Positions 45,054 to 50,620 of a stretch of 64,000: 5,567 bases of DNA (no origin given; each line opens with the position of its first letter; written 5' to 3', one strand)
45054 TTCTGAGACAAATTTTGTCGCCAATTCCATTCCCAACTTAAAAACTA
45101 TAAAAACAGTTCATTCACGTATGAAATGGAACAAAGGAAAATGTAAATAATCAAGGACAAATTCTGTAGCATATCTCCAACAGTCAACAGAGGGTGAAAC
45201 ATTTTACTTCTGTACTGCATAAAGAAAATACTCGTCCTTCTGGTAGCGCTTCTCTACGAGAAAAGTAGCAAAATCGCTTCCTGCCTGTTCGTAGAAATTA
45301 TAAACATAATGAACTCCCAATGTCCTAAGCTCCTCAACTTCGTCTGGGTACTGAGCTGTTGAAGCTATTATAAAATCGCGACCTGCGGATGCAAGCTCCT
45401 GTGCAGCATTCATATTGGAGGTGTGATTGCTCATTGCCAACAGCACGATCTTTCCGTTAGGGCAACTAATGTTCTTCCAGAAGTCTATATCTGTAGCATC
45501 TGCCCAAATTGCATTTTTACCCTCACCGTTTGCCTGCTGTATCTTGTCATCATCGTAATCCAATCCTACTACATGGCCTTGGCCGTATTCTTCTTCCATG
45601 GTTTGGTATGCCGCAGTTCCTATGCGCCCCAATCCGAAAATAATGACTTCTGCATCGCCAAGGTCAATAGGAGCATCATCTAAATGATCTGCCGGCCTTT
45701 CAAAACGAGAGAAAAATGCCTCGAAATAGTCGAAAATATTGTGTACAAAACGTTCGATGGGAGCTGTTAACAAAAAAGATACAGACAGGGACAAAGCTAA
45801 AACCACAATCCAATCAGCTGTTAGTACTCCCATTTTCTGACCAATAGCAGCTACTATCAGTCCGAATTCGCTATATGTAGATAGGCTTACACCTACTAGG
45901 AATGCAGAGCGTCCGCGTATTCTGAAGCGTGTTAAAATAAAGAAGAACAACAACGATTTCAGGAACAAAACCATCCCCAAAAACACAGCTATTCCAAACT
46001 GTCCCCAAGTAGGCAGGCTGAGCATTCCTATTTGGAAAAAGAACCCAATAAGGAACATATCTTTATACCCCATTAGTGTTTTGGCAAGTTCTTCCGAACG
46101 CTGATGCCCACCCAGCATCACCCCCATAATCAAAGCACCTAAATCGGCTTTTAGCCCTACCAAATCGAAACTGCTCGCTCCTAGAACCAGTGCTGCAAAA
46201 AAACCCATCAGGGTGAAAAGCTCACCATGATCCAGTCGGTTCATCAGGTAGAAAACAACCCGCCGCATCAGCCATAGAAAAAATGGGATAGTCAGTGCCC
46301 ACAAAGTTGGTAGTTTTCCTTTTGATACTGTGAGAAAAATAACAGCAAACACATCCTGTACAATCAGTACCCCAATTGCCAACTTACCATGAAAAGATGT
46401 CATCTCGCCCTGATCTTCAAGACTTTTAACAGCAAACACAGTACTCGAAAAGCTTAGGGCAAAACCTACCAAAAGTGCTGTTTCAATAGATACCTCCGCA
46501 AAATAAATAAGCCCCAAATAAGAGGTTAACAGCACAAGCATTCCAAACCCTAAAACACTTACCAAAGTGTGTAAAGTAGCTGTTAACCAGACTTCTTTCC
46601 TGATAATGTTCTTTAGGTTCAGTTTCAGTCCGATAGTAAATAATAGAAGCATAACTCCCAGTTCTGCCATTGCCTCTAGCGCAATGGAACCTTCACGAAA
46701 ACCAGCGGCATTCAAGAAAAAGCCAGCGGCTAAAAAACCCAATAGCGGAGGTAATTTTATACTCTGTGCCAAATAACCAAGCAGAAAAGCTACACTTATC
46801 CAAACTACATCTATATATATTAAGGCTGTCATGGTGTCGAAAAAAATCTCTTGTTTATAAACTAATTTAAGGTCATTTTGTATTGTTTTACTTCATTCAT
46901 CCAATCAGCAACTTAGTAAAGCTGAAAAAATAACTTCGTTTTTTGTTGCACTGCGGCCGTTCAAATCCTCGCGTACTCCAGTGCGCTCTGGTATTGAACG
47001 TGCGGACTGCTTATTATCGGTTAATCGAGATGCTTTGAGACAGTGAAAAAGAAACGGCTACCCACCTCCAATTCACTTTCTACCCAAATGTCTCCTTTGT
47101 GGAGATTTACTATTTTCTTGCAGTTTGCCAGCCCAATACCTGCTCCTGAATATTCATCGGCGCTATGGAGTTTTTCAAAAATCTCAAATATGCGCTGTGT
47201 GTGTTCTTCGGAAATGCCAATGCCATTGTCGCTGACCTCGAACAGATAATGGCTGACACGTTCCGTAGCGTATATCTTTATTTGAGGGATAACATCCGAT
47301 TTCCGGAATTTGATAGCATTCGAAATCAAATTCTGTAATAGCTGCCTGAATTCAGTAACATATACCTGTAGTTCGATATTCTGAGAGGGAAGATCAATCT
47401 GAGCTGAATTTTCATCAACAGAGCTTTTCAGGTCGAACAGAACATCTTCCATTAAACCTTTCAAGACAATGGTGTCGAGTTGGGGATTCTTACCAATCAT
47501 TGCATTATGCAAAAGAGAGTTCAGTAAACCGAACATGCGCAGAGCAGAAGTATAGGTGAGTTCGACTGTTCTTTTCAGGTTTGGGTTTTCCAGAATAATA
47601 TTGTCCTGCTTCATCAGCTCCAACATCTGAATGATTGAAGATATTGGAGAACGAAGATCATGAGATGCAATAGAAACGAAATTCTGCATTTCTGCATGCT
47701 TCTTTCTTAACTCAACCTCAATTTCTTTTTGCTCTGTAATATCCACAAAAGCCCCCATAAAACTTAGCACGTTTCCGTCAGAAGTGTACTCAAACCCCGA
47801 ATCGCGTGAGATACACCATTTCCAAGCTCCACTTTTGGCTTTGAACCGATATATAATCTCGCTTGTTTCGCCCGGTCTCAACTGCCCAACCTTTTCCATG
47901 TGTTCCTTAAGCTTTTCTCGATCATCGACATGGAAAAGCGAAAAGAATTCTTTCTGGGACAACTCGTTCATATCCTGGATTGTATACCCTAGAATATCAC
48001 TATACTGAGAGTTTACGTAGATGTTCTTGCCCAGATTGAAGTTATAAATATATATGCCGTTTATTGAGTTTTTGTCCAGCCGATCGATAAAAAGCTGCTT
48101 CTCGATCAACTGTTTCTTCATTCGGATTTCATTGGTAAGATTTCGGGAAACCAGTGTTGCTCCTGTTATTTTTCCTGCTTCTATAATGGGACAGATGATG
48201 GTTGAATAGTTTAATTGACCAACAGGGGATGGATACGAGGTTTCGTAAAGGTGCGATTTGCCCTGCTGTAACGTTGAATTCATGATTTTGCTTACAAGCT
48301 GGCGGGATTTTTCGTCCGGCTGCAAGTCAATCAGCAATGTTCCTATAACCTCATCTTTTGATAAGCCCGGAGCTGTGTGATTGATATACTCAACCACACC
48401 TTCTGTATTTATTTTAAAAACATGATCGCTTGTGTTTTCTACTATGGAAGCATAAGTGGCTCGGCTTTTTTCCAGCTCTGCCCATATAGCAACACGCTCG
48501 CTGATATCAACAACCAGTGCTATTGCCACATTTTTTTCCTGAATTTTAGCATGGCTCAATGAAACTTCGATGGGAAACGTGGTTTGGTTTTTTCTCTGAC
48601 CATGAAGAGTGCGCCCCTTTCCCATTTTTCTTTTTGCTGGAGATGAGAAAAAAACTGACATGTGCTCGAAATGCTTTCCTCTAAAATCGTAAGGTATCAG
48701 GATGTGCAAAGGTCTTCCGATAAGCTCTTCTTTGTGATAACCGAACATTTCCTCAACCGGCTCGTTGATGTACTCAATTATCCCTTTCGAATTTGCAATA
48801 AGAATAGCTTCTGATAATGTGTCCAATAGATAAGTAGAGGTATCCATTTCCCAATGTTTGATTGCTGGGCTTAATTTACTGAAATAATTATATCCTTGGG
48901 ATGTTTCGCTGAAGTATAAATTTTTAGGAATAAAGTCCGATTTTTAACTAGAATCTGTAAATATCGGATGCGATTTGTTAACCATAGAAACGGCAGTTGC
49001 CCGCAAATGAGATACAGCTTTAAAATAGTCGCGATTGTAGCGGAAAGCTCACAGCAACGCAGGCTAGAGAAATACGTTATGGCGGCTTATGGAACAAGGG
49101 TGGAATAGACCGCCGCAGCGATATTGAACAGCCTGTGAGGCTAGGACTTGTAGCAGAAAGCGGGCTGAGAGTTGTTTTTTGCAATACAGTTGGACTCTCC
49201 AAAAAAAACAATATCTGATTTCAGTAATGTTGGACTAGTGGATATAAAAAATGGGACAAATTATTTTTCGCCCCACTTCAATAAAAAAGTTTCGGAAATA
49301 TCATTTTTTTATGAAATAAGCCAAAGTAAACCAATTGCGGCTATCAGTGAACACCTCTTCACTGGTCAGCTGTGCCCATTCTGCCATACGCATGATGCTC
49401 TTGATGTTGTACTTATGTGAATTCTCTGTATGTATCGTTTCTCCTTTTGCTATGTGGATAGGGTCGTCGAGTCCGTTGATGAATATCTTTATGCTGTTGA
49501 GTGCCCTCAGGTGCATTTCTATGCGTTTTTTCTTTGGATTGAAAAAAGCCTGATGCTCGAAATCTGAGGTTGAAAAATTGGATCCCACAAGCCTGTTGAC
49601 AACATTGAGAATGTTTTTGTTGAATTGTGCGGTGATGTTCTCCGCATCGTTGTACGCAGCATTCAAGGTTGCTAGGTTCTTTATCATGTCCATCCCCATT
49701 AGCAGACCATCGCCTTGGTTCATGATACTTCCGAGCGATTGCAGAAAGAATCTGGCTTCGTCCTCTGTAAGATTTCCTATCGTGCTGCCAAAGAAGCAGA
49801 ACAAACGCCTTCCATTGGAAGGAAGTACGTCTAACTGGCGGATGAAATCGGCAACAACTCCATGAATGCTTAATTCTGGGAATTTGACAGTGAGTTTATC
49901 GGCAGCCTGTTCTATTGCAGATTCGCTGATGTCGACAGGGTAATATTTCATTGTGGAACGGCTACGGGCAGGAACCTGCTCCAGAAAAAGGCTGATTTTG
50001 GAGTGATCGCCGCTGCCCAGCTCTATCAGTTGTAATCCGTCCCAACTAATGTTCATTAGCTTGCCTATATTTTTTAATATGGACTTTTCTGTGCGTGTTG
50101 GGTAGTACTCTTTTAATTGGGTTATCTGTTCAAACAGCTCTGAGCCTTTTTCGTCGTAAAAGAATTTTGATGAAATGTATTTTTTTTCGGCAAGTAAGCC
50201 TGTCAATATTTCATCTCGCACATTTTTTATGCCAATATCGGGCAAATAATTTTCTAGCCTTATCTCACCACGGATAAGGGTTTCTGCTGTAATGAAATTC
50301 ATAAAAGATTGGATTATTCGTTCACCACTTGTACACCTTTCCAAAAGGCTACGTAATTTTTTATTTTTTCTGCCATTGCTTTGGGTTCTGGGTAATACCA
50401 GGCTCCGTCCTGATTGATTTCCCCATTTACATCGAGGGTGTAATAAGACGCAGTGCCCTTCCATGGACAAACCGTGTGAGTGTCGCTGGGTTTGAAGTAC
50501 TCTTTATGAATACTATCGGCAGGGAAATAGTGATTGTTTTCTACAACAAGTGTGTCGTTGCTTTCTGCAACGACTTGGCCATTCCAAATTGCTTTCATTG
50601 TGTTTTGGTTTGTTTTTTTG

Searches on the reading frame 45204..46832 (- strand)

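Call 41: search_protein_families(library=pfam, proteins=[window:45204-46832:-], max_evalue=0.00001)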
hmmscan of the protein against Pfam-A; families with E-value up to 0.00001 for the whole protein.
window:45204-46832:- (542 aa): 2 families
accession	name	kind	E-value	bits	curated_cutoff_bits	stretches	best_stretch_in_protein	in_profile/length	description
PF00999.27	Na_H_Exchanger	-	8.5e-33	114.2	26.2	1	13-355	2-369/375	Sodium/hydrogen exchanger, transmembrane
PF02254.24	TrkA_N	-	5.7e-17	62.5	23.8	1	396-512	1-115/116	TrkA-N domain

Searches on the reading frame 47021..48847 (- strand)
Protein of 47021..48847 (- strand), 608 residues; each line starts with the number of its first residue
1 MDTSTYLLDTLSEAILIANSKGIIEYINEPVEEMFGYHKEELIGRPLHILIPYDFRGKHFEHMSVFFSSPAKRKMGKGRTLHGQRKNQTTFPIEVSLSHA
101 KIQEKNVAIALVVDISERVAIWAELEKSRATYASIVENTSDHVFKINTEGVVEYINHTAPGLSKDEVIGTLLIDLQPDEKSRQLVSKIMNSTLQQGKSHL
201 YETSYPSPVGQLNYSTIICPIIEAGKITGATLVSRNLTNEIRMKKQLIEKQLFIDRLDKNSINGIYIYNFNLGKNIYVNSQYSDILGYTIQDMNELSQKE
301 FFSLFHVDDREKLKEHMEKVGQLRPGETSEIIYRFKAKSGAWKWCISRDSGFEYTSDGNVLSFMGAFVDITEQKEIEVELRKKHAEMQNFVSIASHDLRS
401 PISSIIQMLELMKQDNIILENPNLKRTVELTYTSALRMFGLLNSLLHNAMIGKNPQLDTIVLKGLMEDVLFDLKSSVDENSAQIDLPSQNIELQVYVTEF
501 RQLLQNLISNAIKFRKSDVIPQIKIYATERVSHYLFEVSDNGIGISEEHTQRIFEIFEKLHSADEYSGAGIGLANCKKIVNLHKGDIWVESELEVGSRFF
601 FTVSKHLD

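Call 24: search_protein_families(library=pfam, proteins=[window:47021-48847:-], max_evalue=0.001)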
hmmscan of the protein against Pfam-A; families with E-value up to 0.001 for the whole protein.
window:47021-48847:- (608 aa): 10 families
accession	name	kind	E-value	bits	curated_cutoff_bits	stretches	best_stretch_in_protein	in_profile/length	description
PF13426.13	PAS_9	-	4.3e-31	107.7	27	2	13-117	2-103/103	PAS domain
PF02518.31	HATPase_c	-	1.4e-24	87.1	26.4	1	499-604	5-108/111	Histidine kinase-, DNA gyrase B-, and HSP90-like ATPase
PF00989.32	PAS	-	1.8e-19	70.2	22.6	1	7-64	6-67/113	PAS fold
PF08447.18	PAS_3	-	4.9e-16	59.2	25.6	1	276-365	2-87/89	PAS fold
PF08448.16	PAS_4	-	6.1e-15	55.8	23.1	1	8-52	1-45/110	PAS fold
PF13188.13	PAS_8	-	2.2e-11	43.7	21.8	1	7-55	6-55/65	PAS domain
PF00512.31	HisKA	-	3.9e-09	36.9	26.9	1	387-448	2-60/66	His Kinase A (phospho-acceptor) domain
PF24820.1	Diguanyl_cycl_sensor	-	1.5e-08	35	28.1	1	7-104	1-100/109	Diguanylate cyclase-like sensor domain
PF14598.12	PAS_11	-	0.00016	22.1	25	1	294-354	30-88/109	PAS domain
PF05379.17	Peptidase_C23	-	0.00093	19.7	25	0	506-559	7-56/88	Carlavirus endopeptidase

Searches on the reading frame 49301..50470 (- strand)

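Call 24: search_protein_families(library=pfam, proteins=[window:49301-50470:-], max_evalue=0.001)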
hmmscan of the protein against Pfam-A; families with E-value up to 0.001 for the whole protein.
window:49301-50470:- (389 aa): 1 family
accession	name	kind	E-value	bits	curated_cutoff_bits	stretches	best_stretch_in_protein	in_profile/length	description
PF10017.15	Methyltransf_33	-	4e-103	345.1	23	1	85-385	2-301/304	Histidine-specific methyltransferase, SAM-dependent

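Call 50: search_protein_families(library=ncbifam, proteins=[window:49301-50470:-], max_evalue=0.01)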
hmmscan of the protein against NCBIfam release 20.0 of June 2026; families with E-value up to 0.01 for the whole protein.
window:49301-50470:- (389 aa): 2 families
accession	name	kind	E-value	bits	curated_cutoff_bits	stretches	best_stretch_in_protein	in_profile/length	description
TIGR03438.1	egtD_ergothio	equivalog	2.3e-105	352.1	290.9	1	84-385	2-300/301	L-histidine N(alpha)-methyltransferase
TIGR03439.1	methyl_EasF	subfamily_domain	1.2e-48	165.7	205.55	1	82-380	11-316/321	EasF family methyltransferase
